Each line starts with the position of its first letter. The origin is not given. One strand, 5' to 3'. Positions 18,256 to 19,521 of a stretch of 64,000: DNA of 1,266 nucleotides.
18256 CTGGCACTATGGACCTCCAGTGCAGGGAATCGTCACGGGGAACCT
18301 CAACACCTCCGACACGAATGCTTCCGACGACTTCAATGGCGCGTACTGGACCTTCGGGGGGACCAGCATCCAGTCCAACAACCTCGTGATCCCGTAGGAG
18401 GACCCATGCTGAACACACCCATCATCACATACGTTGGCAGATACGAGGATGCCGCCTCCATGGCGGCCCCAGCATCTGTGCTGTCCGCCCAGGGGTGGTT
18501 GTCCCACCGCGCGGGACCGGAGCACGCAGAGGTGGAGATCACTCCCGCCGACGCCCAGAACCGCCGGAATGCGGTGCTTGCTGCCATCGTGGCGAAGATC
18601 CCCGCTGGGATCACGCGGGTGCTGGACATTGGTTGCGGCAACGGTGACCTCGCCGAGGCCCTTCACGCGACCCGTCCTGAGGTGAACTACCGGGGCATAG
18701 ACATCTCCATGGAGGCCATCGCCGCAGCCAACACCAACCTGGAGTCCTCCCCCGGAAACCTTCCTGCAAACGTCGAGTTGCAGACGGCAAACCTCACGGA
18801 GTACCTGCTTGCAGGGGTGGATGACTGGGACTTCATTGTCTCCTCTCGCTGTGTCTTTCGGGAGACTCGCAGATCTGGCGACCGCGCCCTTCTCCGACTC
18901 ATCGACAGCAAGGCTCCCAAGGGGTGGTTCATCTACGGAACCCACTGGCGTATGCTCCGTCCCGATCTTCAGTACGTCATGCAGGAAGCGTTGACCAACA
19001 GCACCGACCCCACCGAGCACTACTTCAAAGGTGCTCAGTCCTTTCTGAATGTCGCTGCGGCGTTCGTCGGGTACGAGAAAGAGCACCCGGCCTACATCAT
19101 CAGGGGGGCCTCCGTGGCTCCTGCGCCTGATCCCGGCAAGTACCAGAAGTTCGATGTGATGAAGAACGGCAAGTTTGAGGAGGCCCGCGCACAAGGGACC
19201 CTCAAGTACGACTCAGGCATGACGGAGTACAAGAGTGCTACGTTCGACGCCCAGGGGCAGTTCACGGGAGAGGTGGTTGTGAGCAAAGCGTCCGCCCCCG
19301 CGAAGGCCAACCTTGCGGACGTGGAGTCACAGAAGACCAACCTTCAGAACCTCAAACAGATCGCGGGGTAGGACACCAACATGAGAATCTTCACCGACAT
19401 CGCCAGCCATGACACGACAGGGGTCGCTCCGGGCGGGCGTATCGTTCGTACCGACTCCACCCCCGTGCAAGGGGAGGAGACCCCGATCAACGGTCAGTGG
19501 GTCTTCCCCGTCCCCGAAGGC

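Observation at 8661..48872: Shine-Dalgarno-locking hairpins exactly where class I read-through meets class III genes (T4-like translational timing switch)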

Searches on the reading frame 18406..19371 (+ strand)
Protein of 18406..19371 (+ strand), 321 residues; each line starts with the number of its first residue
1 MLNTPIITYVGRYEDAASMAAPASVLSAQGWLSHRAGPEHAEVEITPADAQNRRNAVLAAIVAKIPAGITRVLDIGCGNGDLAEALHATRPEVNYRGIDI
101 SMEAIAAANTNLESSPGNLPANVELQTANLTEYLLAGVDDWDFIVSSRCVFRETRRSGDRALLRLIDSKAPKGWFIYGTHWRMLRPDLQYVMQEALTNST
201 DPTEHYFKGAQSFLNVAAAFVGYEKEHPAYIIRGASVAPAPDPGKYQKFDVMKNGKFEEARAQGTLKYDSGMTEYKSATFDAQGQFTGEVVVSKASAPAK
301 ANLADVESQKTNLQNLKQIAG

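Call 17: search_protein_families(library=phrogs, proteins=[window:18406-19371:+], max_evalue=0.01)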
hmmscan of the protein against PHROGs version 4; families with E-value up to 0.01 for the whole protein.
window:18406-19371:+ (321 aa): 5 families
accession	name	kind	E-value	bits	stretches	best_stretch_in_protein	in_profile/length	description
phrog_3382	-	other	2.1e-05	24.9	1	67-110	46-89/207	methyltransferase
phrog_4752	-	other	2.5e-05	24.7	1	66-120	50-101/241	tRNA methyltransferase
phrog_6380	-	other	0.0014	18.6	1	59-113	29-83/382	DNA methyltransferase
phrog_23041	-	unknown function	0.0028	18.4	1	71-113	115-157/277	-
phrog_22502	-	other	0.0047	17.7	1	69-144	72-142/276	methyltransferase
